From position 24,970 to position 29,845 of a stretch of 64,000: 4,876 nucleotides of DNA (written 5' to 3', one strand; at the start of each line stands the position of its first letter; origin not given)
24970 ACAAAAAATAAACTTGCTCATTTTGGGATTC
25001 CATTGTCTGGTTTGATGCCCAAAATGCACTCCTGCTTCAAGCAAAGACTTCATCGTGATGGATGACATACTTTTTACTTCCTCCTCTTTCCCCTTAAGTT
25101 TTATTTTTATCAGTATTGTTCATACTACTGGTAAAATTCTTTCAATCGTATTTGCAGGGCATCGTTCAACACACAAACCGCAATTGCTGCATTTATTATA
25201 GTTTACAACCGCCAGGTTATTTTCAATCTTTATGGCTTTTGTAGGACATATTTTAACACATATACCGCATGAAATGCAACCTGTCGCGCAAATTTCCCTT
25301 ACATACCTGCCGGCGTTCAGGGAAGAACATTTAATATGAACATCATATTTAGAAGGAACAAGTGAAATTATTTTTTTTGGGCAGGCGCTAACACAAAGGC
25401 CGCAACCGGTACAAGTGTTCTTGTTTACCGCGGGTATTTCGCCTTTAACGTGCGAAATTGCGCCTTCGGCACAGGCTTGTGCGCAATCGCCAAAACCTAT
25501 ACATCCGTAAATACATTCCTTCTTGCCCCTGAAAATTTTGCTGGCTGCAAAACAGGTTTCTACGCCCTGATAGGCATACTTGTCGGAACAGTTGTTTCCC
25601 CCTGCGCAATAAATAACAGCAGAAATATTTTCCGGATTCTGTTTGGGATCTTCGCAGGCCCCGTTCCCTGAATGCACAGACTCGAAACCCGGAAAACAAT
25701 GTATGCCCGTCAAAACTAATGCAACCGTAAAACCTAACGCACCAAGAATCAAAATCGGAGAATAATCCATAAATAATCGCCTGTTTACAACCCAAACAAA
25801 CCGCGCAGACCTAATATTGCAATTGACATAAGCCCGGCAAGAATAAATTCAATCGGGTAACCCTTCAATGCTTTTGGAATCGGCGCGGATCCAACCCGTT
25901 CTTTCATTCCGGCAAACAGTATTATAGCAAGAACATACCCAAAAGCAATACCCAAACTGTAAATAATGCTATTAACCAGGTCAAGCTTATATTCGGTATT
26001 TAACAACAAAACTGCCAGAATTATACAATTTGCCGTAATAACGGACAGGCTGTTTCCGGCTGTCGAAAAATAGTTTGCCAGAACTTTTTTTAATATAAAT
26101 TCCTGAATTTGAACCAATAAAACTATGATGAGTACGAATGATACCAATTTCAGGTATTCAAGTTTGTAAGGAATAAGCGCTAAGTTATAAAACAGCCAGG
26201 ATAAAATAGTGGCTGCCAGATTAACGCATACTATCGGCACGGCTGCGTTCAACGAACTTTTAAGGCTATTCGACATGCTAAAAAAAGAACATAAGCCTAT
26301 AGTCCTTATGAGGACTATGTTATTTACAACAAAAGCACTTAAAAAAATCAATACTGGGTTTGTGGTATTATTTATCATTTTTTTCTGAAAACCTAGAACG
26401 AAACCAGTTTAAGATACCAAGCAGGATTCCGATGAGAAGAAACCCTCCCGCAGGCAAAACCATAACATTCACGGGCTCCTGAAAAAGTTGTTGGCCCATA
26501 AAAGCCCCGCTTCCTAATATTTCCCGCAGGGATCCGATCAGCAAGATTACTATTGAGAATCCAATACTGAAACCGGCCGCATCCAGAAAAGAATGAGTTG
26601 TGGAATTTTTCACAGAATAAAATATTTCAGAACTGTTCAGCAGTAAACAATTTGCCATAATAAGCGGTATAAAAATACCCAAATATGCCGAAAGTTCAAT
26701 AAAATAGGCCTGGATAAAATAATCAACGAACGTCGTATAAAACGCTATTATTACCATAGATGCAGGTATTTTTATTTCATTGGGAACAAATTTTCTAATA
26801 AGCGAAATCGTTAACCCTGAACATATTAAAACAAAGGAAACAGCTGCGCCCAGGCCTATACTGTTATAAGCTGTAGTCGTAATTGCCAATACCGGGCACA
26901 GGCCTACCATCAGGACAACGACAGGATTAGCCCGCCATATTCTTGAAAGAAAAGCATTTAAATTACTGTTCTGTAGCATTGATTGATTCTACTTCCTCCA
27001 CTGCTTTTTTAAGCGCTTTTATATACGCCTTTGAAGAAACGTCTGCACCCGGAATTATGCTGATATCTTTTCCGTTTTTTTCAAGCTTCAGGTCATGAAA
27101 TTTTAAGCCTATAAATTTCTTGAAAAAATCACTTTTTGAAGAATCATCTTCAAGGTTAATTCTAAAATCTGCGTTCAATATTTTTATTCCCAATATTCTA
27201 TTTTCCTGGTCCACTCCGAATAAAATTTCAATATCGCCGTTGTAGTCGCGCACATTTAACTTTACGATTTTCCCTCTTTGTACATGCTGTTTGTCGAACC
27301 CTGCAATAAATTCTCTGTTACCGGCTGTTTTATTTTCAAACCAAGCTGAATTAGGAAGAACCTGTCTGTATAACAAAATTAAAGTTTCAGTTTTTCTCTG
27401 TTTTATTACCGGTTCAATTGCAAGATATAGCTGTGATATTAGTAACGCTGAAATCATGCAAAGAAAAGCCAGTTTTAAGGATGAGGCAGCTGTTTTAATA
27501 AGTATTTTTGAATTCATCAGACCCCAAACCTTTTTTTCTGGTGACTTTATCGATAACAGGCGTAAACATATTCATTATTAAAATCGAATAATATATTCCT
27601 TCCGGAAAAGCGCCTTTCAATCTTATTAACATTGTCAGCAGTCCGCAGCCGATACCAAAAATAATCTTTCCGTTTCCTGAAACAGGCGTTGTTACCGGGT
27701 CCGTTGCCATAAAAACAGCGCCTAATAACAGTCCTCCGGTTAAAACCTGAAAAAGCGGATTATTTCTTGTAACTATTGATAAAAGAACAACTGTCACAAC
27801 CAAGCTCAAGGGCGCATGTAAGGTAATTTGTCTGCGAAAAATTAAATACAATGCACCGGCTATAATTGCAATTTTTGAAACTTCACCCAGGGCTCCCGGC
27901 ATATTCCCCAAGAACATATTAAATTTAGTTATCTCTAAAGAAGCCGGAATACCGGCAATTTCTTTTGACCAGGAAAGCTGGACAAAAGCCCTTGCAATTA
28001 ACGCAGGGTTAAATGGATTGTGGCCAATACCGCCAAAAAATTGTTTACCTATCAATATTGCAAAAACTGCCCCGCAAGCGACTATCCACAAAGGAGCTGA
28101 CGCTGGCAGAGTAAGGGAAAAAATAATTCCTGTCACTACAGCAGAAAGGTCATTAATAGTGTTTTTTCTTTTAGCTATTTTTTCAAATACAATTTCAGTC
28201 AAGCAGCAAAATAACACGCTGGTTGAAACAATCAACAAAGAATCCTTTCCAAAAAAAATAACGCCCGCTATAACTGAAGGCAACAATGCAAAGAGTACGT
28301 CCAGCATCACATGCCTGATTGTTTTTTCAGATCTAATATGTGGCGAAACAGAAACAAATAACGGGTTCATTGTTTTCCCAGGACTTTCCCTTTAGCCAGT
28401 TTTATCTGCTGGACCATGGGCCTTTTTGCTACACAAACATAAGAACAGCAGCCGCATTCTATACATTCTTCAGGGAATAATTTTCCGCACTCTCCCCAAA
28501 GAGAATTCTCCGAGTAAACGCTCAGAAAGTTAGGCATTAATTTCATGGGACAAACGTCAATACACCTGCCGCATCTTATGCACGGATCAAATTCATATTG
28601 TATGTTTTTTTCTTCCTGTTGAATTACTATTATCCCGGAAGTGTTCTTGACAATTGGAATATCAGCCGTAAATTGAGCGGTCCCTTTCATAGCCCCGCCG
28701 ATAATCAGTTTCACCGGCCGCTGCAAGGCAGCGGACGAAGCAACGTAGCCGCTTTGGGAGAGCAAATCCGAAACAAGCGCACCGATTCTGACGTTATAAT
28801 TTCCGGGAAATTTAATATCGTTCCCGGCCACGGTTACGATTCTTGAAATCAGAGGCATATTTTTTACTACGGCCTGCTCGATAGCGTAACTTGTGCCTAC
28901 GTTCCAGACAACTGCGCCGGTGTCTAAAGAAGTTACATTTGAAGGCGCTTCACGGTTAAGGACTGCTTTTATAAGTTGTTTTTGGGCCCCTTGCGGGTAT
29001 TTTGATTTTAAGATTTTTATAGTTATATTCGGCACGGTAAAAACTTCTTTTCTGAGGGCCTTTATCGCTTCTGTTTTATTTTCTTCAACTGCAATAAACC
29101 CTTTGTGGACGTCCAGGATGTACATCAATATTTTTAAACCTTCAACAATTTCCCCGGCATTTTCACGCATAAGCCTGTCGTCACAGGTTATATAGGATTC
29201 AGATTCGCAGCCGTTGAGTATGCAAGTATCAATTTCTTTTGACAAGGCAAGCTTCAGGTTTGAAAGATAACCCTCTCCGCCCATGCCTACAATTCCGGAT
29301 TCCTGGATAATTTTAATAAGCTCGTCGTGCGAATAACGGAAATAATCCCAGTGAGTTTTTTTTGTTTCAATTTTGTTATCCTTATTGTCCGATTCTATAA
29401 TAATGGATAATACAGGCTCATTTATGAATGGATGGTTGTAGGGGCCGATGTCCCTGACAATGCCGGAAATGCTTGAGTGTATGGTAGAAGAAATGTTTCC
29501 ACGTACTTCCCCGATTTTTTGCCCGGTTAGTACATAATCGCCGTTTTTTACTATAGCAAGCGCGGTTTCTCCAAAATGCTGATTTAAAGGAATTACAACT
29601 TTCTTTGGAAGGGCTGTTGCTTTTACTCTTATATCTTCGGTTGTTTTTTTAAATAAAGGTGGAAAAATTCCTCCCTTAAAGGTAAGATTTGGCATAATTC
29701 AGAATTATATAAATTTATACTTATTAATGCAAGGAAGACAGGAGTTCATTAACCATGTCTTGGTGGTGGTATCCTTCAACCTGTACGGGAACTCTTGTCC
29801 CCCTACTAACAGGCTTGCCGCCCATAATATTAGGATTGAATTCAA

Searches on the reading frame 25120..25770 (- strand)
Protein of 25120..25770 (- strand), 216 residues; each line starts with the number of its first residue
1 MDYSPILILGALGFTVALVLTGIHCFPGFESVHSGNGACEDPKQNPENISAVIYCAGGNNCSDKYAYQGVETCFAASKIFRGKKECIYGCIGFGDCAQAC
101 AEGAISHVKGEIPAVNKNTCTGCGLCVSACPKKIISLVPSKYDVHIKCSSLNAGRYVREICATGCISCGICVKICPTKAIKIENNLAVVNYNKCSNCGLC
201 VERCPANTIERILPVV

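Call 44: search_protein_families(library=pfam, proteins=[window:25120-25770:-])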
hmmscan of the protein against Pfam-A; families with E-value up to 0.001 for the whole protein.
window:25120-25770:- (216 aa): 15 families
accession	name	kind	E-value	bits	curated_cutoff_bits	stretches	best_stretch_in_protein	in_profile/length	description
PF00037.32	Fer4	-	8.8e-19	66.9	21.1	3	188-210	2-24/24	4Fe-4S binding domain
PF12838.12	Fer4_7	-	3.4e-16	59.9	27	2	165-207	2-51/52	4Fe-4S dicluster domain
PF14697.11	Fer4_21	-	1.8e-13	50.8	35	2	90-136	8-58/59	4Fe-4S dicluster domain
PF13187.11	Fer4_9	-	4.7e-13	49.4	27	2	165-208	2-51/52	4Fe-4S dicluster domain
PF12837.12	Fer4_6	-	5.9e-13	48.5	25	1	112-133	1-22/24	4Fe-4S binding domain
PF13237.11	Fer4_10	-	4.5e-12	46.2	25.5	2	163-205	7-53/53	4Fe-4S dicluster domain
PF12797.12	Fer4_2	-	9.5e-12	44.5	24.5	1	112-131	2-21/22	4Fe-4S binding domain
PF13484.11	Fer4_16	-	4.6e-11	43.8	30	0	119-139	1-21/66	4Fe-4S double cluster binding domain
PF12798.12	Fer4_3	-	4.8e-10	39.9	27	0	120-134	1-15/15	4Fe-4S binding domain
PF25160.1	LdpA_Fe-S-bd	-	9.1e-09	35.4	27.6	2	96-137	9-45/49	LdpA Fe-S cluster-binding domain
PF12800.12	Fer4_4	-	1.7e-07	31.4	24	0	118-132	2-16/17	4Fe-4S binding domain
PF13183.11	Fer4_8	-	7.9e-06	26.8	27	0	118-178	3-67/68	4Fe-4S dicluster domain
PF13459.11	Fer4_15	-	1.6e-05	25.9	22.4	0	115-132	3-20/66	4Fe-4S single cluster domain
PF13534.11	Fer4_17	-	0.00022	22.2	22.2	0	120-177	2-58/61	4Fe-4S dicluster domain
PF13370.11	Fer4_13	-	0.00027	22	24.5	0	115-132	1-18/58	4Fe-4S single cluster domain of Ferredoxin I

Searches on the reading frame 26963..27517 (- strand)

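Call 26: search_protein_families(library=pfam, proteins=[window:26963-27517:-])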
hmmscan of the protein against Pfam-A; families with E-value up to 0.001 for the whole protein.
window:26963-27517:- (184 aa): 1 family
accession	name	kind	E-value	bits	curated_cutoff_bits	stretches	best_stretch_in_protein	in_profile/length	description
PF04205.19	FMN_bind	-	5.6e-07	30.6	22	1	92-174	2-77/77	FMN-binding domain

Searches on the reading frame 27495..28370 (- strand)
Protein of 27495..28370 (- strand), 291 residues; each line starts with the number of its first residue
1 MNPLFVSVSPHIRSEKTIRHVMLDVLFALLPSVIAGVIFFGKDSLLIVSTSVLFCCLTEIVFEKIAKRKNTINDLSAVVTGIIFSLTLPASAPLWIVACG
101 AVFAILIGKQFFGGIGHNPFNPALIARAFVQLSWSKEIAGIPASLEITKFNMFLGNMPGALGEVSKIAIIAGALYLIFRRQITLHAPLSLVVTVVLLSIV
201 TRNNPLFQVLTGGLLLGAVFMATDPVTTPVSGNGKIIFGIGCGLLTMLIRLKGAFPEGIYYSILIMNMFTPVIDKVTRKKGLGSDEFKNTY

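Call 26: search_protein_families(library=pfam, proteins=[window:27495-28370:-])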
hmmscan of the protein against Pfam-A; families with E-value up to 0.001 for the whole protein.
window:27495-28370:- (291 aa): 1 family
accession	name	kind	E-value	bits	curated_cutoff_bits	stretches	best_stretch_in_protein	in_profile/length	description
PF03116.20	NQR2_RnfD_RnfE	-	9.4e-101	337.5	27.7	1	6-282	2-295/296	NQR2, RnfD, RnfE family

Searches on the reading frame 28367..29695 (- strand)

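Call 26: search_protein_families(library=pfam, proteins=[window:28367-29695:-])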
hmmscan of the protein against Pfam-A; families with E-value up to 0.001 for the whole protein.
window:28367-29695:- (442 aa): 10 families
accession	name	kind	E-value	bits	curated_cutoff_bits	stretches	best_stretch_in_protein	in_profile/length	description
PF01512.22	Complex1_51K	-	1.4e-41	142.3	31.2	1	130-273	1-149/150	Nuo51 FMN-binding domain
PF13375.12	RnfC_N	-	3.4e-29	101.3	25.6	1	5-105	2-101/101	RnfC Barrel sandwich hybrid domain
PF10531.15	SLBB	-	1.9e-08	34.5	27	1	286-336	1-51/55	SLBB domain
PF13183.11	Fer4_8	-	5e-07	30.6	27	0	367-385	49-67/68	4Fe-4S dicluster domain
PF12797.12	Fer4_2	-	8.4e-06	25.9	24.5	1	367-383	5-21/22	4Fe-4S binding domain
PF13237.11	Fer4_10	-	1.2e-05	25.6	25.5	1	366-421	3-52/53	4Fe-4S dicluster domain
PF12838.12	Fer4_7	-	1.3e-05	26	27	1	372-422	2-49/52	4Fe-4S dicluster domain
PF00037.32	Fer4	-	9.4e-05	22.5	21.1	1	368-384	4-20/24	4Fe-4S binding domain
PF13187.11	Fer4_9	-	0.00014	22.3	27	0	358-385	28-50/52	4Fe-4S dicluster domain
PF12837.12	Fer4_6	-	0.00052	20.3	25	1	370-384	7-21/24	4Fe-4S binding domain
